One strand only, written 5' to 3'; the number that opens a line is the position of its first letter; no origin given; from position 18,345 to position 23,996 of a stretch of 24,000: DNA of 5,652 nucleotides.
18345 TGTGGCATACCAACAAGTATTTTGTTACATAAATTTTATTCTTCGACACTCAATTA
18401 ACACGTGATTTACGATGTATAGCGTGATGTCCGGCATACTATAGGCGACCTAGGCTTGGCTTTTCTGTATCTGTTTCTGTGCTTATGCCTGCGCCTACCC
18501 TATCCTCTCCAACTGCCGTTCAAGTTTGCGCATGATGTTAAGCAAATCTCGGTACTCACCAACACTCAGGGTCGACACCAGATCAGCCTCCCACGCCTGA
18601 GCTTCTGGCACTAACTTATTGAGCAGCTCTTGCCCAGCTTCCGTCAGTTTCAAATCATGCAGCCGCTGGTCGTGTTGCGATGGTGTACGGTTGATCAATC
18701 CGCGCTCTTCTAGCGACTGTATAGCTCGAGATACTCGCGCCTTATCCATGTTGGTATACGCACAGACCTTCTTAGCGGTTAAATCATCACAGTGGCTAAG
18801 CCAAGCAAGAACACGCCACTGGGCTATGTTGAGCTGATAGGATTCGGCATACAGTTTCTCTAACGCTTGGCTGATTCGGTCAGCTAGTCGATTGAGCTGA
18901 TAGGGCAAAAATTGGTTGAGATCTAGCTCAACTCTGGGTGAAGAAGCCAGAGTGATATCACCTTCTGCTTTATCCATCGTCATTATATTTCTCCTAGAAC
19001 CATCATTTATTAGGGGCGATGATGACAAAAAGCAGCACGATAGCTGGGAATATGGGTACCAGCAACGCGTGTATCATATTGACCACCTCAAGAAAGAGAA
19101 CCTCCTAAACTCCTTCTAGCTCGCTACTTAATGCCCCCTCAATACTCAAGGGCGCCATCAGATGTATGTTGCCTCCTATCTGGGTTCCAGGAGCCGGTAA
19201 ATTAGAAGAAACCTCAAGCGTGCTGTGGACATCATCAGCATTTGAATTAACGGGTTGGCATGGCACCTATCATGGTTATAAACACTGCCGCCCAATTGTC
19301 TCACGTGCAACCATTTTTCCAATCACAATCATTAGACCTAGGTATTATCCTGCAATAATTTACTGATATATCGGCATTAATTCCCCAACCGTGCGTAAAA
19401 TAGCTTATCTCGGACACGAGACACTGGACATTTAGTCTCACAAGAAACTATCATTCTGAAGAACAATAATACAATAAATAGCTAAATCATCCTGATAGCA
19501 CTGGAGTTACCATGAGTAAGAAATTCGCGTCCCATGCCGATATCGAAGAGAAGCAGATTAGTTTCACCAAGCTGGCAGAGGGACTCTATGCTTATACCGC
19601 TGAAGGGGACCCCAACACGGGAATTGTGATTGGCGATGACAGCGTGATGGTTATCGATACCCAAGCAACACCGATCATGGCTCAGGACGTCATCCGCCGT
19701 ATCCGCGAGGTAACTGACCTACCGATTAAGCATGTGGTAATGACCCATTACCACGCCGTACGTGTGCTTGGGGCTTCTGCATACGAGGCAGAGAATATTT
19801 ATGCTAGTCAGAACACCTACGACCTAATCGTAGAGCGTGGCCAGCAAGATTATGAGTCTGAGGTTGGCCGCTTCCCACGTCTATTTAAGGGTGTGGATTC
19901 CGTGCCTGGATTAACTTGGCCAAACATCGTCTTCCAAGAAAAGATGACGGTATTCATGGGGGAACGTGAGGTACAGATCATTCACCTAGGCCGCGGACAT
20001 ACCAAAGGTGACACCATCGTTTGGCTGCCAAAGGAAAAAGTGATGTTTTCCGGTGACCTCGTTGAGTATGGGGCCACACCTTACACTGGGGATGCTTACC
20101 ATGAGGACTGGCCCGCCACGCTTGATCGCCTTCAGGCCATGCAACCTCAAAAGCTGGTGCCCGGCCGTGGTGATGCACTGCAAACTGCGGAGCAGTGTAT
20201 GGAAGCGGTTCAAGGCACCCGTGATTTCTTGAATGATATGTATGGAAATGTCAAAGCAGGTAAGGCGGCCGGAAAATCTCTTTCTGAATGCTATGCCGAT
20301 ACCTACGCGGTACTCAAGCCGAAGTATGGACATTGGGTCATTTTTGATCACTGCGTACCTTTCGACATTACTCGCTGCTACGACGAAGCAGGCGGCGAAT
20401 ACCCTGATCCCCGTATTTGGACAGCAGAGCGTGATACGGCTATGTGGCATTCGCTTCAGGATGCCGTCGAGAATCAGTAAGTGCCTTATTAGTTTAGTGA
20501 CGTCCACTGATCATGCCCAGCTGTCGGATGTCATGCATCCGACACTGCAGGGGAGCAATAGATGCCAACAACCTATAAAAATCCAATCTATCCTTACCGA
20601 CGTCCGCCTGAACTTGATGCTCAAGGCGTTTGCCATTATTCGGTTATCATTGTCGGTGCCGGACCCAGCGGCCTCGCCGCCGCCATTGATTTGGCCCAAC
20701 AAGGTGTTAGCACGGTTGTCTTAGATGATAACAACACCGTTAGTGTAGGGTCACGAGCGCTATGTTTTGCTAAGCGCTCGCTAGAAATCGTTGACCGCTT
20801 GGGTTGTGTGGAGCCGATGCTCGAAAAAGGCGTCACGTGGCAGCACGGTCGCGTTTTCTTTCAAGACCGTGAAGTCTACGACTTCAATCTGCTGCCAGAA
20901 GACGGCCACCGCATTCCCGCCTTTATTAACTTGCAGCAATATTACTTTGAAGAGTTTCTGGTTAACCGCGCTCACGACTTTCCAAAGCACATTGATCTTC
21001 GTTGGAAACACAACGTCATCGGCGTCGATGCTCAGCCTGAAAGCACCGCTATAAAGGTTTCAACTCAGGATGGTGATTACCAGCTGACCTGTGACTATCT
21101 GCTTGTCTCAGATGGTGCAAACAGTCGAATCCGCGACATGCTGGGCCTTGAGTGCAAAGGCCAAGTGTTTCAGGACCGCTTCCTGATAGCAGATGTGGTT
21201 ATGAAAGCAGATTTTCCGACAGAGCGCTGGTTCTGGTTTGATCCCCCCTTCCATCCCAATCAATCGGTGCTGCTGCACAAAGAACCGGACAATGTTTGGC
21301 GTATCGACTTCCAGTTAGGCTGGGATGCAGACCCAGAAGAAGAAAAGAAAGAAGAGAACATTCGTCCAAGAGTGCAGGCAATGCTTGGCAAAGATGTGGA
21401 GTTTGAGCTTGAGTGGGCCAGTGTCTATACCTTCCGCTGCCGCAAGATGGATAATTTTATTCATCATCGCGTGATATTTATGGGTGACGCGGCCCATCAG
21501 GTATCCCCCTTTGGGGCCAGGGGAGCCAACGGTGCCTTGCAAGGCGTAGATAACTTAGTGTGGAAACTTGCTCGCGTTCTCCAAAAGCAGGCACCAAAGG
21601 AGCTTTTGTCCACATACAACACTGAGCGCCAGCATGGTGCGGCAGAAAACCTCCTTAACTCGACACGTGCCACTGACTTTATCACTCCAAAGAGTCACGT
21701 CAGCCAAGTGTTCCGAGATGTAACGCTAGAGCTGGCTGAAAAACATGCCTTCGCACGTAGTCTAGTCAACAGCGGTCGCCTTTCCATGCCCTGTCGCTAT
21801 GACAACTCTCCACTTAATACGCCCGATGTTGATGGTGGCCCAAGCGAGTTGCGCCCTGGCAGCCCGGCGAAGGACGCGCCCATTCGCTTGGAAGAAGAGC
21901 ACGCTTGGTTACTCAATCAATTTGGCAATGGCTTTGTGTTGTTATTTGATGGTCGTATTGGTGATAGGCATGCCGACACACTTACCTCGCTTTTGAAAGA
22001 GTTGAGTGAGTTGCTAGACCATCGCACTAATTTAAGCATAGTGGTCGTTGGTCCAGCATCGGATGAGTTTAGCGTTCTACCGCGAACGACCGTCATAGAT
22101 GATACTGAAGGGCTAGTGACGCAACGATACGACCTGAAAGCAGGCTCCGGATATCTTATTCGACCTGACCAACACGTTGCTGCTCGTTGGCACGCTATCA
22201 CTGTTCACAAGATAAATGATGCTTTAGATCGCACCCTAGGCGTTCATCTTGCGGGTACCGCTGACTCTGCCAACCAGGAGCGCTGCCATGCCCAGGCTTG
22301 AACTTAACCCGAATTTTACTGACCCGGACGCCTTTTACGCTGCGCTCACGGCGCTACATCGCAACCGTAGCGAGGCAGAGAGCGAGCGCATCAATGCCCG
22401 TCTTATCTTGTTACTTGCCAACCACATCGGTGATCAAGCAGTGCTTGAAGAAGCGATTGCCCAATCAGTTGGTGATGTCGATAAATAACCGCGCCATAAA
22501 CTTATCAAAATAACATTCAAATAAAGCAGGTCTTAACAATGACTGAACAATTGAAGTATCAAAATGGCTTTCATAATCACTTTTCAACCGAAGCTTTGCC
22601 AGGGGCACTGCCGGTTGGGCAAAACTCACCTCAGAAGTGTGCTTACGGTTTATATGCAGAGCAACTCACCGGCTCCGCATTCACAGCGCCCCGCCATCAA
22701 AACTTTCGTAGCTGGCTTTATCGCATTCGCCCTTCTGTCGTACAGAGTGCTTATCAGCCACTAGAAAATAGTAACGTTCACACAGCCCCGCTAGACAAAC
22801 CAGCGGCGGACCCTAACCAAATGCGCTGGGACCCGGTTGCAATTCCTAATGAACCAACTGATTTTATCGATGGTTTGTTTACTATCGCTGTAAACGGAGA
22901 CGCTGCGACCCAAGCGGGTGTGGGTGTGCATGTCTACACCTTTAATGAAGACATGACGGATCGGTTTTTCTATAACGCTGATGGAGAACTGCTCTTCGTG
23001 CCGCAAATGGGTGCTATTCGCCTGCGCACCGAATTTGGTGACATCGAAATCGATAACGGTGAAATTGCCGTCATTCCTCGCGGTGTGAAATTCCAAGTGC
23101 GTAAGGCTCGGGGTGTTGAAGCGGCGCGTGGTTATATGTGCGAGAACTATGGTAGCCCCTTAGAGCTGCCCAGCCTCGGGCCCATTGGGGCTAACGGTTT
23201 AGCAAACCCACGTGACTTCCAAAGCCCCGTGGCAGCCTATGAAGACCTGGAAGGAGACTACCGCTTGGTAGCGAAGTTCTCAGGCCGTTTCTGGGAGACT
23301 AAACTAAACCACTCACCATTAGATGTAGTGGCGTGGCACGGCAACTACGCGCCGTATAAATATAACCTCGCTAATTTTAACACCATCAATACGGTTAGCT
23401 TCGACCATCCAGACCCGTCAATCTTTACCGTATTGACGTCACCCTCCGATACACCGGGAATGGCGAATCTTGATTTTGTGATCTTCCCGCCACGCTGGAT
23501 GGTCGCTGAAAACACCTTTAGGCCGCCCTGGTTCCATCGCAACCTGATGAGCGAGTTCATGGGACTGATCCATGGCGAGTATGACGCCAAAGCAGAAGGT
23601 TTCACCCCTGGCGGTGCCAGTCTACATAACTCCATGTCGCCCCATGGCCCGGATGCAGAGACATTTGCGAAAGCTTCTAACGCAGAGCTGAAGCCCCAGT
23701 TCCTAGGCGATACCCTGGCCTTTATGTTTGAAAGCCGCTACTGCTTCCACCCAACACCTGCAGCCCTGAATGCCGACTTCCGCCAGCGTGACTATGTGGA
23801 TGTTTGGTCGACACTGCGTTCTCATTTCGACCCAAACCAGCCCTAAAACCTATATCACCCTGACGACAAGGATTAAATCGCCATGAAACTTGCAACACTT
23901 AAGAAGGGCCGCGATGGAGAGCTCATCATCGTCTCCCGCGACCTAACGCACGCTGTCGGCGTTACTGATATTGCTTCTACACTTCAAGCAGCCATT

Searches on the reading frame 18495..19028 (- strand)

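Call 7: search_protein_families(library=ncbifam, proteins=[window:18495-19028:-])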
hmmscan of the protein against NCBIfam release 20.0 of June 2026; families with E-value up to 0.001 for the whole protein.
window:18495-19028:- (177 aa): 22 families
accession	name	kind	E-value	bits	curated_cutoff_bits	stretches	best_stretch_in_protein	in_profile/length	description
NF045593.1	bilirub_TF_BilQ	equivalog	1.1e-14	54.3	125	1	71-171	33-133/135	bilirubin utilization transcriptional regulator BilQ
TIGR02337.1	HpaR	equivalog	4.2e-13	49.3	121.2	1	66-169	26-129/130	homoprotocatechuate degradation operon regulator HpaR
NF053777.1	Saro0803TransReg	equivalog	5.2e-12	45.6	200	1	56-169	22-138/140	Saro_0803 family transcriptional regulator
NF008122.0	PRK10870.1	equivalog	5.3e-12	45.8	157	1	97-176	86-165/176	transcriptional repressor MprA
NF041230.1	BagL_FevM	exception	1.5e-09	38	230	1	29-169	4-141/145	MarR family transcriptional regulator BagL/FevM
NF053814.1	teico_TcaR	equivalog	1.8e-09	37.8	170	1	50-173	21-145/151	MarR family transcriptional regulator TcaR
NF002926.0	PRK03573.1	equivalog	4.9e-09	36.2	120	1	45-173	9-137/144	transcriptional regulator SlyA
NF052638.1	TransRegOhrRVib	equivalog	3.5e-08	33.3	200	1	37-143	7-114/141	transcriptional regulator OhrR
NF010349.0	PRK13777.1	equivalog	2.1e-07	30.5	153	1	60-147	38-125/190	HTH-type transcriptional regulator Hpr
TIGR01889.1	Staph_reg_Sar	paralog_domain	1.2e-06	28.8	62.6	1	55-141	12-102/109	staphylococcal accessory regulator family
NF003210.0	PRK04172.1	equivalog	1.7e-06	27.2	350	1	65-148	3-82/496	phenylalanine--tRNA ligase subunit alpha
NF052438.1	TransRegRv0880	equivalog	2.8e-06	27.2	220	1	52-163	19-129/143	Rv0880 family HTH-type transcriptional regulator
TIGR04472.1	reg_rSAM_mob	hypoth_equivalog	8e-06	25.9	240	1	40-138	4-101/141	radical SAM mobile pair system MarR family transcriptional regulator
NF050133.1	TransRegFabT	equivalog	1.2e-05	25.6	200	1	71-169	32-130/138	fatty acid biosynthesis transcriptional regulator FabT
NF053606.1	Sta1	subfamily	1.5e-05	25.1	80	1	63-121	15-73/100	Sta1 family transcriptional regulator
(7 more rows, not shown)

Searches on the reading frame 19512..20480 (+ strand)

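Call 7: search_protein_families(library=ncbifam, proteins=[window:19512-20480:+])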
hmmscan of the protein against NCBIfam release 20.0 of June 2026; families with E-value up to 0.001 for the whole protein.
window:19512-20480:+ (322 aa): 54 families (the best 25 are shown)
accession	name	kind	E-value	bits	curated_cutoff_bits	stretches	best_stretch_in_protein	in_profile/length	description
TIGR04559.1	SoxH_rel_PQQ_2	hypoth_equivalog_domain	1.9e-33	116.1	280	1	35-292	31-279/283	quinoprotein relay system zinc metallohydrolase 2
TIGR04558.1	SoxH_rel_PQQ_1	hypoth_equivalog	1.9e-32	112.5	300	1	35-262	35-252/285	quinoprotein relay system zinc metallohydrolase 1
NF033088.2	bla_subclass_B1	equivalog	1.5e-26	93.4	200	1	13-222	3-203/217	subclass B1 metallo-beta-lactamase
NF033087.1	bla_subclass_B2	equivalog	2.3e-19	70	240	1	16-226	2-210/221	subclass B2 metallo-beta-lactamase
NF041441.1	blaCIM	exception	4.7e-18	65.6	490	2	137-222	145-234/250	CIM family subclass B1 metallo-beta-lactamase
NF012146.1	blaB-IND-MUS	exception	1.8e-17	63.5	270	1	140-221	134-220/237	BlaB/IND/MUS family subclass B1 metallo-beta-lactamase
NF012225.0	blaSFH_gen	exception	1.9e-17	63.5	440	1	11-210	20-215/252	SFH-related subclass B2 metallo-beta-lactamase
NF041269.1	bla_B1_long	equivalog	1.3e-16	60.7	350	1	133-221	111-203/334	subclass B1 metallo-beta-lactamase, long type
NF012145.1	blaDIM_SIM_IMP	exception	1.2e-15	57.9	288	1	145-220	115-192/209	DIM/SIM/IMP family subclass B1 metallo-beta-lactamase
NF012137.0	bla_xUS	exception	2e-15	57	400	1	141-219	135-218/246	MUS/TUS/MOC family subclass B1 metallo-beta-lactamase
NF012224.1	blaSFH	exception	2.2e-15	56.8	550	1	12-211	19-214/250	SFH family subclass B2 metallo-beta-lactamase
NF041758.1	B1_blaCHM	exception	3.4e-15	56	475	1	137-221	142-230/246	CHM family subclass B1 metallo-beta-lactamase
NF012229.1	bla_class_B_core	domain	4.6e-15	56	100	1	27-173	12-139/139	metallo-beta-lactamase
NF041632.1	blaKHM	exception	5.8e-15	55.5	480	2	148-221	140-215/237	KHM family subclass B1 metallo-beta-lactamase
NF038003.2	blaPFM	exception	1.2e-14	54.4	525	1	33-210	45-216/253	PFM family subclass B2 metallo-beta-lactamase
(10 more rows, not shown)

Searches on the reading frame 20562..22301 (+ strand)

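Call 7: search_protein_families(library=ncbifam, proteins=[window:20562-22301:+])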
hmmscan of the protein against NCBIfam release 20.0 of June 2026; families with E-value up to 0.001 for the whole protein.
window:20562-22301:+ (579 aa): 87 families (the best 25 are shown)
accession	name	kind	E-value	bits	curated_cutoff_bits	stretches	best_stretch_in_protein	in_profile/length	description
NF006002.0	PRK08132.1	subfamily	2.7e-241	801.8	416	1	3-560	3-548/552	FAD-dependent oxidoreductase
NF004832.0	PRK06184.1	subfamily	6.2e-62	210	476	1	26-558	7-498/506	hypothetical protein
NF004831.0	PRK06183.1-5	equivalog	3.4e-56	190.8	546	1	24-566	7-556/568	bifunctional 3-(3-hydroxy-phenyl)propionate/3-hydroxycinnamic acid hydroxylase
NF004829.0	PRK06183.1-3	subfamily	6e-56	190.3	390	1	23-543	6-495/520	bifunctional 3-(3-hydroxy-phenyl)propionate/3-hydroxycinnamic acid hydroxylase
NF004780.0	PRK06126.1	subfamily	5.2e-53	180.2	445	1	24-562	7-547/552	hypothetical protein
NF033145.1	rif_monoox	equivalog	3.5e-42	144.9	800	1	27-414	2-379/472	rifampin monooxygenase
NF005303.0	PRK06834.1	subfamily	1.3e-40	139.4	625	1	26-394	4-356/488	hypothetical protein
NF006092.0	PRK08244.1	equivalog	9.7e-38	130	644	1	25-375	2-344/494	monooxygenase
NF004828.0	PRK06183.1-2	equivalog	6.9e-37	127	853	1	26-566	13-541/568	bifunctional 3-(3-hydroxy-phenyl)propionate/3-hydroxycinnamic acid hydroxylase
NF046069.1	AkvoneHdxseRdmE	equivalog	6.7e-35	120.8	700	1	28-558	1-515/521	aklavinone 12-hydroxylase RdmE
NF046068.1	AkvoneHdxseDnrF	equivalog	4.6e-33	114.8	650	1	28-369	1-355/439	aklavinone 12-hydroxylase DnrF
NF004827.0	PRK06183.1-1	equivalog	1.2e-32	113.1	966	1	25-386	15-372/554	bifunctional 3-(3-hydroxy-phenyl)propionate/3-hydroxycinnamic acid hydroxylase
NF045577.1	FAD_mono_MbnF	equivalog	1.8e-30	106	800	3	252-360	238-351/531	methanobactin biosynthesis FAD monooxygenase MbnF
TIGR01988.1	Ubi-OHases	subfamily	1e-27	97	224.65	1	28-402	2-381/387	ubiquinone biosynthesis hydroxylase, UbiH/UbiF/VisC/COQ6 family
NF004830.0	PRK06183.1-4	equivalog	1.2e-27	96.6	1135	1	27-390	20-379/617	bifunctional 3-(3-hydroxy-phenyl)propionate/3-hydroxycinnamic acid hydroxylase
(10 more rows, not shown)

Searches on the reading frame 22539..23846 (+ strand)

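Call 7: search_protein_families(library=ncbifam, proteins=[window:22539-23846:+])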
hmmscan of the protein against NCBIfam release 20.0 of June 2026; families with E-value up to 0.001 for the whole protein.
window:22539-23846:+ (435 aa): 1 family
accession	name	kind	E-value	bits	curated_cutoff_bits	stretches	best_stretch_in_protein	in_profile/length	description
TIGR01015.1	hmgA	equivalog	2.9e-206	685.3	510.75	1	5-430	2-429/429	homogentisate 1,2-dioxygenase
